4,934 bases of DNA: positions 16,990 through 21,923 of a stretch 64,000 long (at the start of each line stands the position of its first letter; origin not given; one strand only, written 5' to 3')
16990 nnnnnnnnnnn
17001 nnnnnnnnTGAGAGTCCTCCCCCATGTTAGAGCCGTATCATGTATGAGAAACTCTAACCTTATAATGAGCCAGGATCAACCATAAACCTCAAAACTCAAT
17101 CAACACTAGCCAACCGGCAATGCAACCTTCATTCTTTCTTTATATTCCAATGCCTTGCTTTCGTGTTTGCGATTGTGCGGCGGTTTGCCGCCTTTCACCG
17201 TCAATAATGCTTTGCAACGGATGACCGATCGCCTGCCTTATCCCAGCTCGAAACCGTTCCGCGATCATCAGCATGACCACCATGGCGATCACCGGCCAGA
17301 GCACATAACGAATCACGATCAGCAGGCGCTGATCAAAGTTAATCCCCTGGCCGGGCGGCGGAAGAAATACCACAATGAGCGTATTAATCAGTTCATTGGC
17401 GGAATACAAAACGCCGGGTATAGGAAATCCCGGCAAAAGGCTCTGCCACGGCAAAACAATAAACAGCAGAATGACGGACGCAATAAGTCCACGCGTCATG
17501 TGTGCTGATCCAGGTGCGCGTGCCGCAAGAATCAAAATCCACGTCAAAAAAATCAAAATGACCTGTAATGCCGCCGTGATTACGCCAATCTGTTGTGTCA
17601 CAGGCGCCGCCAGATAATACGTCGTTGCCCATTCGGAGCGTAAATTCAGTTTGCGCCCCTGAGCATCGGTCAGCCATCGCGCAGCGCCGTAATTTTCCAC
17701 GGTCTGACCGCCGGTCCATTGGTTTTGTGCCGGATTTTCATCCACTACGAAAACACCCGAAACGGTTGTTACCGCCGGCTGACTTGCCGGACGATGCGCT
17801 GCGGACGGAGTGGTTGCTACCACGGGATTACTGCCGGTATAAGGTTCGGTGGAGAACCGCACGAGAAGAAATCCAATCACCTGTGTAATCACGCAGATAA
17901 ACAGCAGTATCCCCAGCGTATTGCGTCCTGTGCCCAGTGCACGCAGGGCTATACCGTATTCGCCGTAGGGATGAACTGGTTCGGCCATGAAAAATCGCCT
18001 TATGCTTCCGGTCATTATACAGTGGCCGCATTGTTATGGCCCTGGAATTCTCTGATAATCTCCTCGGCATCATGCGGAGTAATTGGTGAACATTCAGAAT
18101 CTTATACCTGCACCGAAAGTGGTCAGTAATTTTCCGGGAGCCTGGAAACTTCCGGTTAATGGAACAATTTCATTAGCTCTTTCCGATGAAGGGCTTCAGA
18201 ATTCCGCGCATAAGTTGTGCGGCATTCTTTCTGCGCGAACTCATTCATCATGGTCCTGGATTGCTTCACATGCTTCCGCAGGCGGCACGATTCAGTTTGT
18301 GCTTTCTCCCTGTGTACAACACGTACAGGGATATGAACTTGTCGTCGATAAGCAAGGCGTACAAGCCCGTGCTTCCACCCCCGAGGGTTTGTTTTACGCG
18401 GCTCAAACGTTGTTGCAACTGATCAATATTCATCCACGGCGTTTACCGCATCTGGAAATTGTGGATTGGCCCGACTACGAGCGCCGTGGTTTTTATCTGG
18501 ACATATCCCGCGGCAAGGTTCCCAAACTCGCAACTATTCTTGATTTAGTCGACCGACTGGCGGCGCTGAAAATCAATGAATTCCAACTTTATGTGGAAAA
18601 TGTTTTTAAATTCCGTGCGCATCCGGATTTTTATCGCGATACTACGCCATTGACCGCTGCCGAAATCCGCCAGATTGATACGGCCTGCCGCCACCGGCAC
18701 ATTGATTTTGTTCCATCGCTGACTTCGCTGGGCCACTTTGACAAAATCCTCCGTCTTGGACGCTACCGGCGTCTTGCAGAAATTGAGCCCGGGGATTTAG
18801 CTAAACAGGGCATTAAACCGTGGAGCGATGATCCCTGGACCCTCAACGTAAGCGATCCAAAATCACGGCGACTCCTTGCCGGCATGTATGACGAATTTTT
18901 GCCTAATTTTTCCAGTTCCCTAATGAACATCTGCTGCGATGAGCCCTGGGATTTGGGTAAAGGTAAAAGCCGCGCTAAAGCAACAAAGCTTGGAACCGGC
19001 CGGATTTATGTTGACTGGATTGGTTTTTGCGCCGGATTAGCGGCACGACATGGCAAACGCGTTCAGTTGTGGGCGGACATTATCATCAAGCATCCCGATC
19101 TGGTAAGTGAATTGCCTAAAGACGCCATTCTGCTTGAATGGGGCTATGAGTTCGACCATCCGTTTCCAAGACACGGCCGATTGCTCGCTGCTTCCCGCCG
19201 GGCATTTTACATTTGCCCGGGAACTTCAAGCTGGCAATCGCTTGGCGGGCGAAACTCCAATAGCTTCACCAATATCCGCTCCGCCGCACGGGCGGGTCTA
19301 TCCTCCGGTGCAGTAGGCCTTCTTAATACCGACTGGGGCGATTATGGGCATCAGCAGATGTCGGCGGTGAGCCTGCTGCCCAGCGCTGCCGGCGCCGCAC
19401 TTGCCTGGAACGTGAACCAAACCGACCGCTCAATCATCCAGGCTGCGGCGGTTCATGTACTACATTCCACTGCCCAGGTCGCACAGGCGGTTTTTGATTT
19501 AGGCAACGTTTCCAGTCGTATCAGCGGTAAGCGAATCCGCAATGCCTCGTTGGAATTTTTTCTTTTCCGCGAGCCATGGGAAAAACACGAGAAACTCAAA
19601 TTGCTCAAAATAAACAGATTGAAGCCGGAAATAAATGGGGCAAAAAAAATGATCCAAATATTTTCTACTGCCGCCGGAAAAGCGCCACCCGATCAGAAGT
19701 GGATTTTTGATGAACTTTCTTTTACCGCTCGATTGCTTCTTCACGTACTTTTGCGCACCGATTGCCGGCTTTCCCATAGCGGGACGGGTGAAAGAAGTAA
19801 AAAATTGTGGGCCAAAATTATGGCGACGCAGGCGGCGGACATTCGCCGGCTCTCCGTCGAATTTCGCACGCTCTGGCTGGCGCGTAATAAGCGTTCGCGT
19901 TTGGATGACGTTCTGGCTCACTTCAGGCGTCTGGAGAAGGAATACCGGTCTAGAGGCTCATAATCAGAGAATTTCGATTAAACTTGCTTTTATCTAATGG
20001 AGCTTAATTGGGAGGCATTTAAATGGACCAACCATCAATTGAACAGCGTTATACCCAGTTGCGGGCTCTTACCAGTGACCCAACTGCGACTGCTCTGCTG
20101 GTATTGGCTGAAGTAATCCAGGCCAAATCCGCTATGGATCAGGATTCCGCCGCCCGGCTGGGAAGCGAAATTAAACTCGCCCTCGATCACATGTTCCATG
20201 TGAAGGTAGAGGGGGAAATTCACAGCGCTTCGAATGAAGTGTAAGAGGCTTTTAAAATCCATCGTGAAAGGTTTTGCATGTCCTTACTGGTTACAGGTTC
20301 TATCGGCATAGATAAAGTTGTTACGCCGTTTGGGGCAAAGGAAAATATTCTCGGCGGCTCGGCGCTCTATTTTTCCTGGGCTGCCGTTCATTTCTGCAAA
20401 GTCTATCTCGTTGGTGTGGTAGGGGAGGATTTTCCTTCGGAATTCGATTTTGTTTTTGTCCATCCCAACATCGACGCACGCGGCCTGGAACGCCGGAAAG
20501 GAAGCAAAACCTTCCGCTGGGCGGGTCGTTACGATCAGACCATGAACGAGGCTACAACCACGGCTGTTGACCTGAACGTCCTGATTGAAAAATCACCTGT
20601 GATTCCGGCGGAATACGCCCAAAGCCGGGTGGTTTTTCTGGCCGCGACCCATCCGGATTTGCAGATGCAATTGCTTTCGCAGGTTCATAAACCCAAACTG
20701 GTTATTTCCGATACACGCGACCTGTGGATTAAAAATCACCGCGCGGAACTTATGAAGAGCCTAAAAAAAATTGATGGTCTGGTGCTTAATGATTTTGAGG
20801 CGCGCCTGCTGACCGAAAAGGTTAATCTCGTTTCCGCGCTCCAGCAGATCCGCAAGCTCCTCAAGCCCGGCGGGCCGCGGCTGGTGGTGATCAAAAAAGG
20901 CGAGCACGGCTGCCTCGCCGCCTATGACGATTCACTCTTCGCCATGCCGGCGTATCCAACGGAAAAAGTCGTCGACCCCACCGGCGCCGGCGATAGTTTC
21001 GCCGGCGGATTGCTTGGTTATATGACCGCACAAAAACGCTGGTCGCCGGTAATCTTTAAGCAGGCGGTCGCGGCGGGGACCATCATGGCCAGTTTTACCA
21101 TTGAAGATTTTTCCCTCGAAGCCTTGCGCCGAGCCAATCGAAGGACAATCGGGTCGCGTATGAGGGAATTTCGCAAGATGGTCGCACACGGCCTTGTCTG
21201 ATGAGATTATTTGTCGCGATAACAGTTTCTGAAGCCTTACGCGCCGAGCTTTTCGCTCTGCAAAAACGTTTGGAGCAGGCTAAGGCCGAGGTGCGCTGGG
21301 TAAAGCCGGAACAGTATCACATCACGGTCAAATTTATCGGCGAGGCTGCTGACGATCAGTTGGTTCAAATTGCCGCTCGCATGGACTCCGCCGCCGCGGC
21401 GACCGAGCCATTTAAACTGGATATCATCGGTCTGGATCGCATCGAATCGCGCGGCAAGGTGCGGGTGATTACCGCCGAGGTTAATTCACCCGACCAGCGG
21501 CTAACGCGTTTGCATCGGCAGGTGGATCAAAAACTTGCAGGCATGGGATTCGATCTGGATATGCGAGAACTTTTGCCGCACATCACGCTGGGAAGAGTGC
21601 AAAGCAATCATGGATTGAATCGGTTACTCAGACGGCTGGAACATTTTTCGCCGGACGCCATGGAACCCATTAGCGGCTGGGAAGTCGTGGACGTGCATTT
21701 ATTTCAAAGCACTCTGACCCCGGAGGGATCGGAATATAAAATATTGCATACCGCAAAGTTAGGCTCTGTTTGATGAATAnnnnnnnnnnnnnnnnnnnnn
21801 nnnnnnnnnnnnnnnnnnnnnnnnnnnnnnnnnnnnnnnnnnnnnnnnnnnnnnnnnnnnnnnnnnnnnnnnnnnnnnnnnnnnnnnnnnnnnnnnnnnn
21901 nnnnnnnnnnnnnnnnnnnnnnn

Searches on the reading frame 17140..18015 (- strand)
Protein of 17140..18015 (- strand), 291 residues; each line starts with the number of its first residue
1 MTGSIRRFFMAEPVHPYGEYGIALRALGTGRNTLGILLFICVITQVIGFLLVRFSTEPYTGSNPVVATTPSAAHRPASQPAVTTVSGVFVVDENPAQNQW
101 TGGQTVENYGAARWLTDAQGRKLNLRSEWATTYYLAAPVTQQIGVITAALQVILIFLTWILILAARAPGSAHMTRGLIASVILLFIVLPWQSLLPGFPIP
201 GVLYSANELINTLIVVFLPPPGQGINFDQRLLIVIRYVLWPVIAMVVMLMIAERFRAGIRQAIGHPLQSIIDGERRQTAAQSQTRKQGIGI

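Call 3: search_protein_families(library=pfam, proteins=[window:17140-18015:-], max_evalue=0.01)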
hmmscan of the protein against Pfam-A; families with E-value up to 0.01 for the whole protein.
window:17140-18015:- (291 aa): 0 families

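Call 4: search_protein_families(library=ncbifam, proteins=[window:17140-18015:-], max_evalue=0.01)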
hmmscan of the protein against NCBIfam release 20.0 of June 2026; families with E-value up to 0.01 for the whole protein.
window:17140-18015:- (291 aa): 0 families

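Call 46: find_homologous_proteins(query=window:17140-17988:-, max_evalue=0.001)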
Query window:17140-17988:- (282 aa): 37 proteins with E <= 0.001 among 2186 candidates.
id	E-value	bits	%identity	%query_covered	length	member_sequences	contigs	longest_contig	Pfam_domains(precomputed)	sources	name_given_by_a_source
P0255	2.9e-178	609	99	100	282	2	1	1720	-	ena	-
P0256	6.2e-139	480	78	100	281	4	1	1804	-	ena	-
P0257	4.0e-135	468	77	97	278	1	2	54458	-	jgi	jgi:hypothetical protein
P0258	1.4e-90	322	55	100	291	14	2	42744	-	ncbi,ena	-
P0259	9.7e-90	319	56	97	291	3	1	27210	-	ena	-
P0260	2.7e-87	311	54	96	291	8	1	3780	-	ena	-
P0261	3.1e-87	311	54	97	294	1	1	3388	-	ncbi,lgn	-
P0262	1.1e-86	309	53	100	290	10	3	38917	-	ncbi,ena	-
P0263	1.6e-86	308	54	100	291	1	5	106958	-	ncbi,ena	-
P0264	2.3e-86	308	52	100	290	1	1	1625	-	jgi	jgi:hypothetical protein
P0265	2.6e-86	308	52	100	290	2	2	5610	-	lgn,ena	-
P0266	5.3e-86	307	54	97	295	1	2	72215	-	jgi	jgi:hypothetical protein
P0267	6.7e-86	306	53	100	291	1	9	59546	-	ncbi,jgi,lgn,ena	jgi:hypothetical protein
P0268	1.0e-85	306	53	100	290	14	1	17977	-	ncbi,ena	-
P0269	6.3e-85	303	55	97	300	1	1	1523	-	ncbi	-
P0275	1.2e-80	289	52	100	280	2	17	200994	-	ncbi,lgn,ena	-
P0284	4.6e-51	192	42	99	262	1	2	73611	-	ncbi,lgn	-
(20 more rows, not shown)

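Call 49: find_encoding_contigs(protein=P0263, flank=6000, max_places=2)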
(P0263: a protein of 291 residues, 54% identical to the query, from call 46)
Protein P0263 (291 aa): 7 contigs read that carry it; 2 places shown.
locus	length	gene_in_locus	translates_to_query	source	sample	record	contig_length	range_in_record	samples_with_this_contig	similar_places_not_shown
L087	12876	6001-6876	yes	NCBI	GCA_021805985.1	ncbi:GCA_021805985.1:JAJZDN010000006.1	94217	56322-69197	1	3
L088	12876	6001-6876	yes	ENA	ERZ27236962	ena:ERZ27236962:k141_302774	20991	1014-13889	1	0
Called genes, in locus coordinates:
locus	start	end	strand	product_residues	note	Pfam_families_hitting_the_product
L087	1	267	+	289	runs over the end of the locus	PF00005:ABC_tran, PF02463:SMC_N (weak), PF13304:AAA_21 (faint)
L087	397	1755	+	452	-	PF08668:HDOD (faint), PF13487:HD_5, PF01966:HD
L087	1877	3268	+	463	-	PF00202:Aminotran_3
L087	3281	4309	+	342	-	PF04958:AstA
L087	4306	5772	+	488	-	PF00171:Aldedh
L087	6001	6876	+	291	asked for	-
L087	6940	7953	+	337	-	PF13174:TPR_6 (faint), PF13525:YfiO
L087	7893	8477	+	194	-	PF04390:LptE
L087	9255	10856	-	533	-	PF03629:SASA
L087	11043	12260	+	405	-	PF00764:Arginosuc_synth, PF20979:Arginosuc_syn_C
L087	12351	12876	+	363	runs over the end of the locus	PF01073:3Beta_HSD, PF01370:Epimerase, PF02719:Polysacc_synt_2, PF04321:RmlD_sub_bind, PF16363:GDP_Man_Dehyd, PF07993:NAD_binding_4 (weak)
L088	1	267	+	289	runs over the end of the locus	PF00005:ABC_tran, PF02463:SMC_N (weak), PF13304:AAA_21 (faint)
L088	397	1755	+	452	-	PF08668:HDOD (faint), PF13487:HD_5, PF01966:HD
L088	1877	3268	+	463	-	PF00202:Aminotran_3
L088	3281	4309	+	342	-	PF04958:AstA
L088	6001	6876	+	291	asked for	-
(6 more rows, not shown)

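Call 50: find_encoding_contigs(protein=P0275, flank=6000, max_places=2)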
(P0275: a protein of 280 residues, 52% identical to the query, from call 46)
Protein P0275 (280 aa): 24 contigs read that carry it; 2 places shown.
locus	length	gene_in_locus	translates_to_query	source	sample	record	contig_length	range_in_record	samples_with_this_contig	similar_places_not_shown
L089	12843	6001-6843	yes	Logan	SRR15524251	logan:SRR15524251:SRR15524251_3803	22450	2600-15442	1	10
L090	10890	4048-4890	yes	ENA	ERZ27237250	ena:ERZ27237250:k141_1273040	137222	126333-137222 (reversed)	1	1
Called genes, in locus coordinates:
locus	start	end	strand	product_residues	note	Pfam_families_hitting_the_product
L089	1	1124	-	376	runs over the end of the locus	PF03739:LptF_LptG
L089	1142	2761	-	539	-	PF03739:LptF_LptG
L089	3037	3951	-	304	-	PF00294:PfkB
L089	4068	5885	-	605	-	PF02838:Glyco_hydro_20b, PF00728:Glyco_hydro_20 (faint)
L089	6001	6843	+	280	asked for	-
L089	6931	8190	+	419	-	PF00579:tRNA-synt_1b, PF01479:S4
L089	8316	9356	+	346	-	PF08240:ADH_N, PF00107:ADH_zinc_N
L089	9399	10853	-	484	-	PF01554:MatE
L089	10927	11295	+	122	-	-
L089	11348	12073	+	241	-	PF00730:HhH-GPD, PF00633:HHH (faint)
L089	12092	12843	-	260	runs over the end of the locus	PF07277:SapC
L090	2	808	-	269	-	?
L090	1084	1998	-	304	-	PF00294:PfkB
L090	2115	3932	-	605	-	PF02838:Glyco_hydro_20b, PF00728:Glyco_hydro_20 (faint)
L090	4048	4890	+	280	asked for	-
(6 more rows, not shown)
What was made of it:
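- On PEP-CTERM sorting domain (TIGR02595 / PF07589): Indirect: contigs of related Phycisphaerae-like genomes encode BamD/YfiO, LptE and LptF/G (calls 49, 50).
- Related Phycisphaerae-like contigs encode BamD, LptE and LptF/G, indicating an outer membrane (calls 49, 50).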

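Call 51: find_encoding_contigs(protein=P0284, flank=6000, max_places=2)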
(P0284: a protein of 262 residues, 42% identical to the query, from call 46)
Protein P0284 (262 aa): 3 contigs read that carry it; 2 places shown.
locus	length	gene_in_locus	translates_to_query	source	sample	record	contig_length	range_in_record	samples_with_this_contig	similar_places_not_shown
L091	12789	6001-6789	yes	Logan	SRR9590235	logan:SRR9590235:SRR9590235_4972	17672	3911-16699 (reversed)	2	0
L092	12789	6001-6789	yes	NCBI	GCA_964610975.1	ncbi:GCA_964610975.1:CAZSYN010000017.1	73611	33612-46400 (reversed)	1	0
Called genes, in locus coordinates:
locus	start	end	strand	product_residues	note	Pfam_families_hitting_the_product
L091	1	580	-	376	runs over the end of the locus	PF01571:GCV_T, PF08669:GCV_T_C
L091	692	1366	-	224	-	PF07719:TPR_2 (faint), PF13432:TPR_16 (faint), PF14559:TPR_19 (faint), PF00515:TPR_1 (faint), PF13374:TPR_10 (faint), PF13431:TPR_17 (faint), PF13646:HEAT_2 (weak)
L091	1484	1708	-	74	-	-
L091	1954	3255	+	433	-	PF00709:Adenylsucc_synt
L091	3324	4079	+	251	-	PF01255:Prenyltransf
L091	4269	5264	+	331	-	PF00884:Sulfatase, PF01663:Phosphodiest, PF01676:Metalloenzyme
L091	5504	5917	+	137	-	-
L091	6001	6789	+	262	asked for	-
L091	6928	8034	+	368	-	PF04055:Radical_SAM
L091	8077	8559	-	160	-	PF12867:DinB_2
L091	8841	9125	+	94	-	-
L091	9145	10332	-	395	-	PF27096:UvrC_M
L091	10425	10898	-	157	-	PF07977:FabA, PF22818:ApeI-like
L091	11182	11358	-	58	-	PF07432:Hc1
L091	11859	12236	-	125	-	PF13451:zf_Tbcl, PF24445:DUF7564 (faint), PF23477:zf_Tbcl_2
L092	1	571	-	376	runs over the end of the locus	PF01571:GCV_T, PF08669:GCV_T_C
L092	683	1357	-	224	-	PF13428:TPR_14 (faint), PF00515:TPR_1 (faint), PF07719:TPR_2 (faint), PF13432:TPR_16 (faint), PF14559:TPR_19 (faint), PF13374:TPR_10 (faint), PF13431:TPR_17 (faint), PF13646:HEAT_2 (weak)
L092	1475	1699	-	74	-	-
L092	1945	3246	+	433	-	PF00709:Adenylsucc_synt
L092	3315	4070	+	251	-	PF01255:Prenyltransf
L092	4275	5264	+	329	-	PF00884:Sulfatase, PF01663:Phosphodiest, PF01676:Metalloenzyme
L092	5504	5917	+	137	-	-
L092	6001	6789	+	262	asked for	-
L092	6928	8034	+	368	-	PF04055:Radical_SAM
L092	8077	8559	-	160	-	PF05163:DinB (weak), PF12867:DinB_2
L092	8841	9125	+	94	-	-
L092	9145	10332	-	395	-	PF27096:UvrC_M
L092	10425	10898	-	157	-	PF07977:FabA, PF22818:ApeI-like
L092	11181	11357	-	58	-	PF07432:Hc1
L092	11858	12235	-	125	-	PF13451:zf_Tbcl, PF24445:DUF7564 (faint), PF23477:zf_Tbcl_2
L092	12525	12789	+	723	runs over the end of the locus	-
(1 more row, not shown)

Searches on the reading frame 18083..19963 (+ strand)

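Call 3: search_protein_families(library=pfam, proteins=[window:18083-19963:+], max_evalue=0.01)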
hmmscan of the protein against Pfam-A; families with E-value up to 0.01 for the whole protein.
window:18083-19963:+ (626 aa): 2 families
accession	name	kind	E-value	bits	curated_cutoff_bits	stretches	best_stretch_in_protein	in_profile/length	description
PF02838.20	Glyco_hydro_20b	-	1.9e-15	58.2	26.1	1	6-129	3-124/124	Glycosyl hydrolase family 20, domain 2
PF00728.28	Glyco_hydro_20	-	1.8e-08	34.6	22.3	1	132-396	1-286/348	Glycosyl hydrolase family 20, catalytic domain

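Call 4: search_protein_families(library=ncbifam, proteins=[window:18083-19963:+], max_evalue=0.01)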
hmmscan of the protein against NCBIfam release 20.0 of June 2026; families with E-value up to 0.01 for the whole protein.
window:18083-19963:+ (626 aa): 1 family
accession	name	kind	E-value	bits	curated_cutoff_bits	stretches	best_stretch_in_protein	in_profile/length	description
NF041654.1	GlcNAcase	equivalog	2.9e-06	26.1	1000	1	9-137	23-148/732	beta-N-acetylglucosaminidase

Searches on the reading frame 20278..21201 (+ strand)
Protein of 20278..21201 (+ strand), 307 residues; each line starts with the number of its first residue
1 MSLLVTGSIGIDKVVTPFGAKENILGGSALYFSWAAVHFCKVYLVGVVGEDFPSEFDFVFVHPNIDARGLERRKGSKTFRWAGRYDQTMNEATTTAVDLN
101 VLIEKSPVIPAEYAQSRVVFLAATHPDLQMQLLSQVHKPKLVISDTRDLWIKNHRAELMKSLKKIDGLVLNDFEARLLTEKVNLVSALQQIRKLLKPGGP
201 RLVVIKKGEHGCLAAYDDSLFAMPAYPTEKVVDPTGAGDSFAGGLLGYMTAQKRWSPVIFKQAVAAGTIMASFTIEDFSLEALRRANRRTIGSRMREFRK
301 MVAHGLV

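Call 11: search_protein_families(library=pfam, proteins=[window:20278-21201:+], max_evalue=0.001)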
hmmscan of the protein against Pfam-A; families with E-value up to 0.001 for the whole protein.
window:20278-21201:+ (307 aa): 1 family
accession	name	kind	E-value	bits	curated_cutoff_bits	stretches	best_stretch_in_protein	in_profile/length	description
PF00294.29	PfkB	-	7.1e-22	78.5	25.8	1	35-274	46-289/302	pfkB family carbohydrate kinase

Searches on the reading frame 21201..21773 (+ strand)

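Call 11: search_protein_families(library=pfam, proteins=[window:21201-21773:+], max_evalue=0.001)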
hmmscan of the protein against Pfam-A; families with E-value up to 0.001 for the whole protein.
window:21201-21773:+ (190 aa): 2 families
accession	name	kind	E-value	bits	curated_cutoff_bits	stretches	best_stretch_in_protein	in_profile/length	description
PF02834.22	LigT_PEase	-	1.5e-27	96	23.3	2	8-90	2-86/87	LigT like Phosphoesterase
PF13563.12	2_5_RNA_ligase2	-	2.7e-13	50.7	27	1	32-168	19-146/152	2'-5' RNA ligase superfamily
